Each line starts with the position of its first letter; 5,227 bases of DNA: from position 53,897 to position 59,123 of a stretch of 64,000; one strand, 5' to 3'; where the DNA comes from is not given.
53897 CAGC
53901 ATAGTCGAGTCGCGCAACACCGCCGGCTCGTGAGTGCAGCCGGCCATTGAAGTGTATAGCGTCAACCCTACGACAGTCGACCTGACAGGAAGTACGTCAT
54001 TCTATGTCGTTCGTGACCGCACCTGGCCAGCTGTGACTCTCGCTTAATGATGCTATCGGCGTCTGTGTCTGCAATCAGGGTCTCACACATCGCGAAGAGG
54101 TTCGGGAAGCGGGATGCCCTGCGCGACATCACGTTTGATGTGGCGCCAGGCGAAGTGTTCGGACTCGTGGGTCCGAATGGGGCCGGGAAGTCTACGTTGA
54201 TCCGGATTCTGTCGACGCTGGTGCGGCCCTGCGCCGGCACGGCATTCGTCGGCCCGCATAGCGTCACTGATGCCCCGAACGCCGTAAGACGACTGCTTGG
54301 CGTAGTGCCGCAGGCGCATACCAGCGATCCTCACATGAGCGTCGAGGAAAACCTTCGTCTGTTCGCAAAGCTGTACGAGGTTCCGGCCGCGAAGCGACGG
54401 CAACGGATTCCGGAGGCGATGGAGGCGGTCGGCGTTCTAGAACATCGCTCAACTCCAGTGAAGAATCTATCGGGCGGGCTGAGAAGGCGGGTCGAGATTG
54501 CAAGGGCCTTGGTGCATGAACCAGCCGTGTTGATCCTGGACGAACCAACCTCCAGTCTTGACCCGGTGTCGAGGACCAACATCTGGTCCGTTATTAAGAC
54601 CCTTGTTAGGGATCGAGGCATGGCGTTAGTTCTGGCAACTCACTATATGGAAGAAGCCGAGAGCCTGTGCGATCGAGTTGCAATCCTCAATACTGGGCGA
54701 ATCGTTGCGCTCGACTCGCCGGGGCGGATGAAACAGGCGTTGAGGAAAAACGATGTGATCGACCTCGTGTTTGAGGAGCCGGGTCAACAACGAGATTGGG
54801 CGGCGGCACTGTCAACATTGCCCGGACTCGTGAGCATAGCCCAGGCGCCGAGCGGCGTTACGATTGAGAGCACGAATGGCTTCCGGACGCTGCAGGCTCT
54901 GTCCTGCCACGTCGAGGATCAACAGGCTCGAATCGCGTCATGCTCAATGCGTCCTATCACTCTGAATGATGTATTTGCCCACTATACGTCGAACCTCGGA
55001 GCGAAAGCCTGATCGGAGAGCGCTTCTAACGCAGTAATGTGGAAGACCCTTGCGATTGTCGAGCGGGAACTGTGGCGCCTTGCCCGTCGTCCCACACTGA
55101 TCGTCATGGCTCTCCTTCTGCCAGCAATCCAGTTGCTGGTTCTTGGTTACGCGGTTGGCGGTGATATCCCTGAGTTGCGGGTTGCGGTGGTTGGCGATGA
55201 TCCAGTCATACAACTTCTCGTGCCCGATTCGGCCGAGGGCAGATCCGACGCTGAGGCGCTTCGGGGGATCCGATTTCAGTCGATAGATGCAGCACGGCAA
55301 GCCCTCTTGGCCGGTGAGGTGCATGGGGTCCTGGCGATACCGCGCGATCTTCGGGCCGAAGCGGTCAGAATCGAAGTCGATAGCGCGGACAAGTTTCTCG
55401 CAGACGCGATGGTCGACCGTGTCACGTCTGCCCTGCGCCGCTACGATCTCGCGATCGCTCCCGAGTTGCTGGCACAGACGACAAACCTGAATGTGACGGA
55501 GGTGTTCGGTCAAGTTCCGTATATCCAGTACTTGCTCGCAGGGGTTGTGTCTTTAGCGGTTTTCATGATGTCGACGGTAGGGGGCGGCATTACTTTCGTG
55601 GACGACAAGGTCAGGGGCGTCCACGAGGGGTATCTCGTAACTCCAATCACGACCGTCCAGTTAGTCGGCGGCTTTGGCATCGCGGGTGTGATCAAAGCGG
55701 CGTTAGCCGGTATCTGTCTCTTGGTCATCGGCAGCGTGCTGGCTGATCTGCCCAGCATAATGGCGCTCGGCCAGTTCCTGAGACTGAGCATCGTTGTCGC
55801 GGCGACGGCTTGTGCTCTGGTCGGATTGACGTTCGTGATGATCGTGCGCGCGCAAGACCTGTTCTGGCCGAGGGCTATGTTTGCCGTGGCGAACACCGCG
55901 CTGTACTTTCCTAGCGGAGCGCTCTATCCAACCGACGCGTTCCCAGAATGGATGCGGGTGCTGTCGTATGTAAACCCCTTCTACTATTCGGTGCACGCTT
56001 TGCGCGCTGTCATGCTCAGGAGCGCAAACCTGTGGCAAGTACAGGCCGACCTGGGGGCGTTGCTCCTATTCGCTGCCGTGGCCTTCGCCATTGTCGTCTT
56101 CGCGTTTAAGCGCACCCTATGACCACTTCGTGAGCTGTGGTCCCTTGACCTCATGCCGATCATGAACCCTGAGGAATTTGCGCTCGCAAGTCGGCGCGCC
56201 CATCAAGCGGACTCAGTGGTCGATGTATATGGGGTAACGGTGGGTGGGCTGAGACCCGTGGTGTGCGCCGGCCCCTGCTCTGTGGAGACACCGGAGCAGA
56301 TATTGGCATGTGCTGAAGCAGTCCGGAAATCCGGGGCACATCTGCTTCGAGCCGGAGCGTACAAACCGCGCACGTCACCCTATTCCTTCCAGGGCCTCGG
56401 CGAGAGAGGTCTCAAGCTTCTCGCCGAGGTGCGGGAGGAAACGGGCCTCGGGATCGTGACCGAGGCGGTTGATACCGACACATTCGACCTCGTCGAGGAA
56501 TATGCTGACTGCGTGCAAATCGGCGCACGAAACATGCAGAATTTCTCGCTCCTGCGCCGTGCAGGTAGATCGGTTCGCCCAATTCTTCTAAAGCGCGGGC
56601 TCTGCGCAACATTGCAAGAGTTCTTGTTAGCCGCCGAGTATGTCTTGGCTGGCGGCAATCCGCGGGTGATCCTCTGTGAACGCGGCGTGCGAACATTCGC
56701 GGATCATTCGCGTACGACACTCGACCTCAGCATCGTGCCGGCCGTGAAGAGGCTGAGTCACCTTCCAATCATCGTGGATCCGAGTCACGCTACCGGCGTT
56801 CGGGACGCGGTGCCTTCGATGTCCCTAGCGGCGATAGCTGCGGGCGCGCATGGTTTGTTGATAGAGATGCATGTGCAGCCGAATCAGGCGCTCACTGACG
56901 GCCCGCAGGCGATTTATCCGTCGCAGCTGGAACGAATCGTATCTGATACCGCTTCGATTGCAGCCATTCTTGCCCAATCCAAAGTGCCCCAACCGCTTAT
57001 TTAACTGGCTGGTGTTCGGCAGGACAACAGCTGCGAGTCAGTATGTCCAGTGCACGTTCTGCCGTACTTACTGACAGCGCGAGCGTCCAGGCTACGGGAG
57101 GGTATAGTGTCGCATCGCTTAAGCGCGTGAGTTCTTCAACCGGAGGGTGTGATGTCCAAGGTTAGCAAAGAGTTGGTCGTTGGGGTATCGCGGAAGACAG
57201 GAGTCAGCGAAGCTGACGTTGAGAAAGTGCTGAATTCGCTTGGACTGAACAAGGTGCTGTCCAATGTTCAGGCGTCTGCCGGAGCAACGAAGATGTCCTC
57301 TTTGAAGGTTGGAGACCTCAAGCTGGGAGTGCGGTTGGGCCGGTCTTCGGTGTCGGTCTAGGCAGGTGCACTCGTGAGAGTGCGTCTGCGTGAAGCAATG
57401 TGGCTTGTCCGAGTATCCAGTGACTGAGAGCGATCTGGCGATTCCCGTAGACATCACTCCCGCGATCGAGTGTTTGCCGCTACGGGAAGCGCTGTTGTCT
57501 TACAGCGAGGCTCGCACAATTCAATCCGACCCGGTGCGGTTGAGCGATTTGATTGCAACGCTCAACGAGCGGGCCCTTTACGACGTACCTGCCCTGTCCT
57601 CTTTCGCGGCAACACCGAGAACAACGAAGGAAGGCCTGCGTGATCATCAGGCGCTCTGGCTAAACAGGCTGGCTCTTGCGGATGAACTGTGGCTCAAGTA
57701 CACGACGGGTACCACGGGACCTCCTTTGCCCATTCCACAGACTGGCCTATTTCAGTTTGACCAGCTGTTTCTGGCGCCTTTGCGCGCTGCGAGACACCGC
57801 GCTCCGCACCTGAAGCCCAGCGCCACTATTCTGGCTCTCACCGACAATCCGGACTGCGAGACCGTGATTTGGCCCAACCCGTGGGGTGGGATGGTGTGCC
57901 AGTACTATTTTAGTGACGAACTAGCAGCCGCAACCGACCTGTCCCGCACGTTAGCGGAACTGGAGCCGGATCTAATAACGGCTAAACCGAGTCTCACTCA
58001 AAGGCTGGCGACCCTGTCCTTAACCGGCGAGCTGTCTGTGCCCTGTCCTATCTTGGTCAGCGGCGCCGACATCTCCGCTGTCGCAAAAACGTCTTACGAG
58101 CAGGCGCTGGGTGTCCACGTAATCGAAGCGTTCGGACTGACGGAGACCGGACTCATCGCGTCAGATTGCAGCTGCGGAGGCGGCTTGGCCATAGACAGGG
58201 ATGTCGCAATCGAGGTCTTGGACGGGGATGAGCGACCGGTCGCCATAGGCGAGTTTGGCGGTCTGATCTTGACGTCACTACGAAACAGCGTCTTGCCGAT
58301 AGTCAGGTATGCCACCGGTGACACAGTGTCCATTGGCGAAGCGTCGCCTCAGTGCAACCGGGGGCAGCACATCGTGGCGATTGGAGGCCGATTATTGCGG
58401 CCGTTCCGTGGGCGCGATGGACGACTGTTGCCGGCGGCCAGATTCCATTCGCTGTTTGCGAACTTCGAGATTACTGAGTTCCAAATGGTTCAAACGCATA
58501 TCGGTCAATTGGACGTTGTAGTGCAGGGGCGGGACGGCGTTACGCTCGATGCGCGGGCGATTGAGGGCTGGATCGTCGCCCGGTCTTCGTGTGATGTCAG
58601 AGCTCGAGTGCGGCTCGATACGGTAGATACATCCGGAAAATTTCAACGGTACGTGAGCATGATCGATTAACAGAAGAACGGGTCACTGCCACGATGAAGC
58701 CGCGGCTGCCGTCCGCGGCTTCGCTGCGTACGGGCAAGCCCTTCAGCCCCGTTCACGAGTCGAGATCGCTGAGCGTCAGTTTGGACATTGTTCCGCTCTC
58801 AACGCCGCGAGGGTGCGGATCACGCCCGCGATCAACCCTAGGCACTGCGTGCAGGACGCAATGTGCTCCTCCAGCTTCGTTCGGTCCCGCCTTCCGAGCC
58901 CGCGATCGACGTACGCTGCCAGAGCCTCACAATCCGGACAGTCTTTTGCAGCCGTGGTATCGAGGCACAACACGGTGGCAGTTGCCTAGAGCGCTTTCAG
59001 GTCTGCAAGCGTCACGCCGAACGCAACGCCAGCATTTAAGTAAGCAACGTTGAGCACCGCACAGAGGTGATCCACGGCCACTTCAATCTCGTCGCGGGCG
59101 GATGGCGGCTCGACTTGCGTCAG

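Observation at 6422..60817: ~0.45-0.69 kb direct repeats bracket a 53.7-kb segment, and the coding part diverged almost only at synonymous sites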

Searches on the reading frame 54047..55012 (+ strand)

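Call 6: search_protein_families(library=pfam, proteins=[window:54047-55012:+], max_evalue=0.01)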
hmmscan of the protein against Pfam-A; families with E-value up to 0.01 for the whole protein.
window:54047-55012:+ (321 aa): 9 families
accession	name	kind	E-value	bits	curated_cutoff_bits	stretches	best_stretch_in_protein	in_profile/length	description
PF00005.33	ABC_tran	-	1e-34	120.5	25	1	25-169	1-137/137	ABC transporter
PF13304.12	AAA_21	-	8.9e-10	39.5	27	1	38-58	2-22/304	AAA domain, putative AbiEii toxin, Type IV TA system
PF13555.12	AAA_29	-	0.00059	20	27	1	29-61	16-48/61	P-loop containing region of AAA domain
PF13191.12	AAA_16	-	0.00091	20.2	32.6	1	36-166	25-140/167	AAA ATPase domain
PF13476.12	AAA_23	-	0.0014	19.7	27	1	26-55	11-39/201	AAA domain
PF13166.12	AAA_13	-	0.0016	17.6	36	0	156-199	524-569/713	AAA domain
PF02463.25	SMC_N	-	0.0037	17.2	40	0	37-52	26-41/220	RecF/RecN/SMC N terminal domain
PF13732.12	DrrA1-3_C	-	0.0048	18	27.4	1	229-313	7-80/81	ATP-binding protein DrrA1-3-like, C-terminal domain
PF13401.12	AAA_22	-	0.0097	16.7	27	0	40-197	10-121/130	AAA domain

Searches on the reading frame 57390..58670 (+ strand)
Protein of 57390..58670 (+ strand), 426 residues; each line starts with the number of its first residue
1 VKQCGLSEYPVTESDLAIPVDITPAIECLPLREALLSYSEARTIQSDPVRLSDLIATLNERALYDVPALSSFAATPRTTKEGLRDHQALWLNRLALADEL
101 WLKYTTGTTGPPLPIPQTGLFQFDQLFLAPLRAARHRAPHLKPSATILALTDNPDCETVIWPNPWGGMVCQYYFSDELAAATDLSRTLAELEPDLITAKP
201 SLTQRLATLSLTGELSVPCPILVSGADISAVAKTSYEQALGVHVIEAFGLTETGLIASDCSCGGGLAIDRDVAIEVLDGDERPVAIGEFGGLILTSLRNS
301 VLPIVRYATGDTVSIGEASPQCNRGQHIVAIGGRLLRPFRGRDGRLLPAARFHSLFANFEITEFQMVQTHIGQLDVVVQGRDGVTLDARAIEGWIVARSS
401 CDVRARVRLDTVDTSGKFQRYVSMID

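Call 6: search_protein_families(library=pfam, proteins=[window:57390-58670:+], max_evalue=0.01)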
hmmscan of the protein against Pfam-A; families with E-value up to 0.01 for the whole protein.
window:57390-58670:+ (426 aa): 1 family
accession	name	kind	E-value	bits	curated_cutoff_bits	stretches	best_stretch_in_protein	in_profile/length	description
PF00501.34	AMP-binding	-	4.8e-07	29.3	29.9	1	96-293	161-373/384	AMP-binding enzyme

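Call 54: find_homologous_proteins(query=window:57390-58670:+, max_evalue=1e-10)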
Query window:57390-58670:+ (426 aa): 4 proteins with E <= 1e-10 among 8000 candidates.
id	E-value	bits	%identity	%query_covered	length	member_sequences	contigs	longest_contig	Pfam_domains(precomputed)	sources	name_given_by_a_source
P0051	6.7e-275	930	100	98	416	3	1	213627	PF00501.35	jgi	jgi:phenylacetate-coenzyme A ligase PaaK-like adenylate-forming protein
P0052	2.0e-182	625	68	96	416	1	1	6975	PF00501.35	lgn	-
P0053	3.1e-95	338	44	95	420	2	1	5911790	PF00501.35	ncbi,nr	ncbi:hypothetical protein PRtIB026_A28950 [Pseudomonas sp. RtIB026]|nr:hypothetical protein PRtIB026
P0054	4.2e-67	245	47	62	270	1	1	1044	PF00501.35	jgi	jgi:phenylacetate-coenzyme A ligase PaaK-like adenylate-forming protein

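Call 55: find_encoding_contigs(protein=P0052, flank=10000, max_places=4)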
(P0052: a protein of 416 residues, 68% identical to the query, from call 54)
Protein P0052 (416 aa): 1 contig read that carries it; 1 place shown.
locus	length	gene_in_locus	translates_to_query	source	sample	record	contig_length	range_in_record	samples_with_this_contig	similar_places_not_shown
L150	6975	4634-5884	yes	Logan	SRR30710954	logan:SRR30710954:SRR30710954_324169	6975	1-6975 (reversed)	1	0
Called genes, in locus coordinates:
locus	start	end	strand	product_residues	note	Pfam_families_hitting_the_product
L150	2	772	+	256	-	?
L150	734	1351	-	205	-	PF02223:Thymidylate_kin (faint)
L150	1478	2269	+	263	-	PF00005:ABC_tran, PF13304:AAA_21 (weak)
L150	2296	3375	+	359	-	PF12698:ABC2_membrane_3, PF01061:ABC2_membrane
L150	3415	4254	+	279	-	PF00793:DAHP_synth_1, PF03102:NeuB (weak)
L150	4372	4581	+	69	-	-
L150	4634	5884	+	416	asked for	PF00501:AMP-binding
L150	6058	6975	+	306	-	?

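Call 56: find_encoding_contigs(protein=P0051, flank=10000, max_places=4)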
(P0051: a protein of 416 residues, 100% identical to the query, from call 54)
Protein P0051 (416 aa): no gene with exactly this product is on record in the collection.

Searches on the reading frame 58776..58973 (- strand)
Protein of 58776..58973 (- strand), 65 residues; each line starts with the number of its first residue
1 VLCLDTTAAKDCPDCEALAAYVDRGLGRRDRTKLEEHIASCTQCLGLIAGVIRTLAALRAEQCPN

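Call 71: search_protein_families(library=ncbifam, proteins=[window:58776-58973:-], max_evalue=0.01)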
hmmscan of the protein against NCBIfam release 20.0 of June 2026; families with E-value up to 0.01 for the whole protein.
window:58776-58973:- (65 aa): 6 families
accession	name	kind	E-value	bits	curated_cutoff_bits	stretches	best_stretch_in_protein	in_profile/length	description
TIGR03988.1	antisig_RsrA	equivalog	3.2e-05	24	62.5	1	12-63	2-53/77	mycothiol system anti-sigma-R factor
NF041468.1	anti_sig_RseA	equivalog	0.002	18.2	165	1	15-61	41-87/135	anti-sigma E factor RseA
NF007719.0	PRK10410.2-3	equivalog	0.0024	17.9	211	1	8-49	15-53/103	nitrous oxide-stimulated promoter family protein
NF052368.1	antisigmaE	subfamily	0.0025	17.6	50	1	16-44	9-37/48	anti-sigma factor family protein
NF052375.1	antisigma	equivalog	0.0034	17.4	100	1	18-61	2-45/217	anti-sigma factor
NF007714.0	PRK10410.1-2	equivalog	0.0093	16.6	88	0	7-44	31-65/103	nitrous oxide-stimulated promoter family protein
